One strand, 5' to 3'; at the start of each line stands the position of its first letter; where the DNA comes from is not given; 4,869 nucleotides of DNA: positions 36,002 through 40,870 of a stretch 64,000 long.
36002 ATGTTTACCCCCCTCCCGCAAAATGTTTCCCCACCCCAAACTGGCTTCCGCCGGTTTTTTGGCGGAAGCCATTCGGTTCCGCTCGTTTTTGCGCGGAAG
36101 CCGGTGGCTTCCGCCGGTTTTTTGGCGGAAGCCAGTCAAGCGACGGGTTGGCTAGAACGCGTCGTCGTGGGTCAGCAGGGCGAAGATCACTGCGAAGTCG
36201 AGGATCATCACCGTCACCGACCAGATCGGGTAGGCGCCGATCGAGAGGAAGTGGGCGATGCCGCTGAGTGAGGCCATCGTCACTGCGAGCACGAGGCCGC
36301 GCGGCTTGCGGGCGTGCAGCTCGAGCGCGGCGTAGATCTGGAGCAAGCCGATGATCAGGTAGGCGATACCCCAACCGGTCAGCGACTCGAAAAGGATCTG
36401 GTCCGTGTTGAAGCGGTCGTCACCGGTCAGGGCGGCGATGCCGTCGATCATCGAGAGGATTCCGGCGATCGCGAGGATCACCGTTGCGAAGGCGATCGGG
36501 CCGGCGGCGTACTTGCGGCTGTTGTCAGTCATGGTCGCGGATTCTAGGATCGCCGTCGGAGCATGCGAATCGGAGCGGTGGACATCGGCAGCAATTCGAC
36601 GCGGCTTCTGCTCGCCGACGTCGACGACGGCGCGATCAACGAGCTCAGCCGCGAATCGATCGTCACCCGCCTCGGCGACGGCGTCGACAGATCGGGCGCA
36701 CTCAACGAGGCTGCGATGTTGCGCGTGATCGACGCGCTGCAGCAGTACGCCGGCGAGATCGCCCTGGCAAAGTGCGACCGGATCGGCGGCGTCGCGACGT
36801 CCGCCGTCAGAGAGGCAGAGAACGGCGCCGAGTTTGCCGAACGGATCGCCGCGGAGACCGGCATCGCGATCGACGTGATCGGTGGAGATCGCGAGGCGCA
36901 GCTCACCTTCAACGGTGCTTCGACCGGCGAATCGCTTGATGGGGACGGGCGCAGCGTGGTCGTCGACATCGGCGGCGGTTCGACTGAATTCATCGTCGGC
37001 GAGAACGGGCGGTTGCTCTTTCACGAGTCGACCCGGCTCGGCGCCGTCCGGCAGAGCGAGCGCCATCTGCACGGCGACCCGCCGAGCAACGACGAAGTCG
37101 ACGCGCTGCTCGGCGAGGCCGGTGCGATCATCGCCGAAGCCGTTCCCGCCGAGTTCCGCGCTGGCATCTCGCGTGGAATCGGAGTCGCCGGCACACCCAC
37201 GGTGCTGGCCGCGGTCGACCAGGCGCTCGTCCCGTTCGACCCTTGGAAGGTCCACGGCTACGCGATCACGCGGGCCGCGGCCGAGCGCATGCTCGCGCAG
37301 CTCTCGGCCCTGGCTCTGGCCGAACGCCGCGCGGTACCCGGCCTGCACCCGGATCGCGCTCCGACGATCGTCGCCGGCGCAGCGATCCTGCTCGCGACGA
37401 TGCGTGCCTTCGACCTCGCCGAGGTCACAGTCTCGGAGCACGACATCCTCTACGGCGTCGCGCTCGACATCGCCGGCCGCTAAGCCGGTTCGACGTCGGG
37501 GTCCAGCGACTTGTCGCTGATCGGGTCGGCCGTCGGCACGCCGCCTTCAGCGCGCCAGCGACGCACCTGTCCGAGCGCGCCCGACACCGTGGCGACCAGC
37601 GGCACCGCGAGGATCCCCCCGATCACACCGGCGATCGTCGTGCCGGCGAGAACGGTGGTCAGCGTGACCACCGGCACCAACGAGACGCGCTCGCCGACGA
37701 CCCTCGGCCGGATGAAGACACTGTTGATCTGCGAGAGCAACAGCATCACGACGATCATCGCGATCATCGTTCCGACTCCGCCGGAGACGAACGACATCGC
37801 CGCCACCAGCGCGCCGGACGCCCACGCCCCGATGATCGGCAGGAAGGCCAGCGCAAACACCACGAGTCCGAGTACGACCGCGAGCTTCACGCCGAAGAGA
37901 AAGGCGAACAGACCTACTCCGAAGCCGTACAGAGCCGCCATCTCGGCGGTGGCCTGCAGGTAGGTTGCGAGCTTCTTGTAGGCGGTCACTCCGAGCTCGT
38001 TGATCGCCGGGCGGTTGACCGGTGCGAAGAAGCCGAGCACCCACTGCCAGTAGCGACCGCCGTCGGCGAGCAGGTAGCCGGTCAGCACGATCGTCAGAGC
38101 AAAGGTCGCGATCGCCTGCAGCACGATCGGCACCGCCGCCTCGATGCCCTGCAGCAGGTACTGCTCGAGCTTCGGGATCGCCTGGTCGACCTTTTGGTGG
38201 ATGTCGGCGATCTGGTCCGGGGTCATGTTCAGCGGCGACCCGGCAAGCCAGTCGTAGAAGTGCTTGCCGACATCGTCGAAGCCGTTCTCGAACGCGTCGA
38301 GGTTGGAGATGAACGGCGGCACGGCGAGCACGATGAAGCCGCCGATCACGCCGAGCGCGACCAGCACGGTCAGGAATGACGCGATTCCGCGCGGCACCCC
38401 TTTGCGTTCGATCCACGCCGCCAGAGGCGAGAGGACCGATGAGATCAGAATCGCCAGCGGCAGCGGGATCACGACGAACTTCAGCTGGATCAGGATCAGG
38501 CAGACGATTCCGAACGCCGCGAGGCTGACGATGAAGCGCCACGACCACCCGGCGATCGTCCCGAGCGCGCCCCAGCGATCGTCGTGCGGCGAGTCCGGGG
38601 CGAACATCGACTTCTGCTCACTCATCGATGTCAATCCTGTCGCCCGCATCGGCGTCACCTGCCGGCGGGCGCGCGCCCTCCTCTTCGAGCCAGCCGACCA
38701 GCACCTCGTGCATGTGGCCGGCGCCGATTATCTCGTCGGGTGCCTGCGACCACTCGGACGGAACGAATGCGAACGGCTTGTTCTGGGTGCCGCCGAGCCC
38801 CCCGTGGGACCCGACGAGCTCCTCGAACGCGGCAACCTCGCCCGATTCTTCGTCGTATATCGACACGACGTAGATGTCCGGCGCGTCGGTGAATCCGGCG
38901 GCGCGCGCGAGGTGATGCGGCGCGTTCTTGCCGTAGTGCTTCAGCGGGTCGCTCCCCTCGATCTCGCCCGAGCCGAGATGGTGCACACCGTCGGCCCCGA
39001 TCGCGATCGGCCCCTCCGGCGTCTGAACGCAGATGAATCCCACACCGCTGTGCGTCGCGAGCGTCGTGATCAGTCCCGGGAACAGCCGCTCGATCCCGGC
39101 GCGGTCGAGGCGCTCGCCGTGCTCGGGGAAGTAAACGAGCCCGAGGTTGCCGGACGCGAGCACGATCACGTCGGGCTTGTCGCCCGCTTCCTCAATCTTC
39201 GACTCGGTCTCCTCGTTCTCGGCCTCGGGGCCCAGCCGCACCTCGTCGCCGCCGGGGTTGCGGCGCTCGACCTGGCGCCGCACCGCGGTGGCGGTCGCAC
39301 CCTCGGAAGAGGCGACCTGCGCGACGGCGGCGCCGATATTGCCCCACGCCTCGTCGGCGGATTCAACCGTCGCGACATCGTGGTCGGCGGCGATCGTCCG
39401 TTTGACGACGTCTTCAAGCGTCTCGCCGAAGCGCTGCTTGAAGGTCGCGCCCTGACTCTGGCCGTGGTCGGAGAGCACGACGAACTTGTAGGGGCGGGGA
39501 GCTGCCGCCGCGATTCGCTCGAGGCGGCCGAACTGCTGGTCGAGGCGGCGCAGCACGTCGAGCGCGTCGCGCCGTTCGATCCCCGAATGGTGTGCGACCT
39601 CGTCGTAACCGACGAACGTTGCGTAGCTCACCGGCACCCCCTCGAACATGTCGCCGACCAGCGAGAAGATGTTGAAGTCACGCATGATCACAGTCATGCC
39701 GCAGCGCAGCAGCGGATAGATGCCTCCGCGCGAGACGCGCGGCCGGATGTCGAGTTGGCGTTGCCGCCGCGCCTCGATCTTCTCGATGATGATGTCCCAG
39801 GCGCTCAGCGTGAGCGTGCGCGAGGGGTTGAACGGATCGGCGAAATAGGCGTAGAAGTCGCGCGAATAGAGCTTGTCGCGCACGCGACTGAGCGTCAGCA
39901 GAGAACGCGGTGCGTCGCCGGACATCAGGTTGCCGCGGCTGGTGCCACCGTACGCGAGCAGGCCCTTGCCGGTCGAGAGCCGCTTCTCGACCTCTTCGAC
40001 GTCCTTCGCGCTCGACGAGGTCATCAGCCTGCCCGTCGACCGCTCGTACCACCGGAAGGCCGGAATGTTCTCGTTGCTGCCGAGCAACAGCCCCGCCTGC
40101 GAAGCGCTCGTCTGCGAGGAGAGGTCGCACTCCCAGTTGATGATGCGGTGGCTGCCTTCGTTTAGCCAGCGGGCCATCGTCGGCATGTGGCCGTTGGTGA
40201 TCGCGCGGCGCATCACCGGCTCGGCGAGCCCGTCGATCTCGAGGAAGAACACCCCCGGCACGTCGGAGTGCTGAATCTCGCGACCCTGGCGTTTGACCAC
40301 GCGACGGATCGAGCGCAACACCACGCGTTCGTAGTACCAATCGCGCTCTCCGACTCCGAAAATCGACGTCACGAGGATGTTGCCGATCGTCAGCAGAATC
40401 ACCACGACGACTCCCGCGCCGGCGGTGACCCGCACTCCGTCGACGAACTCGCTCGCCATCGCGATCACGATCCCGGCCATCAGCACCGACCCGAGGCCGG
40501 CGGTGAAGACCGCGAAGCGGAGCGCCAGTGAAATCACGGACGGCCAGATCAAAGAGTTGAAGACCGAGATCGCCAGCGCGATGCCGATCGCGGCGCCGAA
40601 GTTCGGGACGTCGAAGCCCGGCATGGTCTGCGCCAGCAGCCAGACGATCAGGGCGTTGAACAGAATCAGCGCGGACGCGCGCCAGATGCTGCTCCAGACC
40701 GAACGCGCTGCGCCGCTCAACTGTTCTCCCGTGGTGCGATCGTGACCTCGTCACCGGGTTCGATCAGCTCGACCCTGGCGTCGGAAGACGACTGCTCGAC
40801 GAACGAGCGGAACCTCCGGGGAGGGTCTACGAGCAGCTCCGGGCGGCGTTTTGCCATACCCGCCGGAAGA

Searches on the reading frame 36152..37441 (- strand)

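Call 25: search_protein_families(library=pfam, proteins=[window:36152-37441:-], max_evalue=0.000001)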
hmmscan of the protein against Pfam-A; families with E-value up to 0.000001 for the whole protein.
window:36152-37441:- (429 aa): 1 family
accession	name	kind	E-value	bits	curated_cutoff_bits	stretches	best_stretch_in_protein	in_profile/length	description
PF23636.1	DUF7144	-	1.1e-24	87.2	27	1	316-426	2-114/115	Domain of unknown function (DUF7144)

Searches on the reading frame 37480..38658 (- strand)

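Call 25: search_protein_families(library=pfam, proteins=[window:37480-38658:-], max_evalue=0.000001)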
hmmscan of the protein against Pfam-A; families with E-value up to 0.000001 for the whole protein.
window:37480-38658:- (392 aa): 1 family
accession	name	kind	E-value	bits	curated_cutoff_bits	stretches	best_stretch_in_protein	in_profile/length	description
PF01594.21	AI-2E_transport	-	4.8e-48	164.4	34.3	1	46-363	7-324/327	AI-2E family transporter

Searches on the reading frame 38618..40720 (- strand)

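Call 25: search_protein_families(library=pfam, proteins=[window:38618-40720:-], max_evalue=0.000001)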
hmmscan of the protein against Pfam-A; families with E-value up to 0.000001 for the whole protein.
window:38618-40720:- (700 aa): 2 families
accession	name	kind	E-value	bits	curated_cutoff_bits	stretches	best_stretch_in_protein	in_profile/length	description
PF04020.18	Phage_holin_4_2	-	3e-11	44.3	28.8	1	19-114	7-103/105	Mycobacterial 4 TMS phage holin, superfamily IV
PF01663.27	Phosphodiest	-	3.7e-08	33.8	23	1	159-447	3-248/342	Type I phosphodiesterase / nucleotide pyrophosphatase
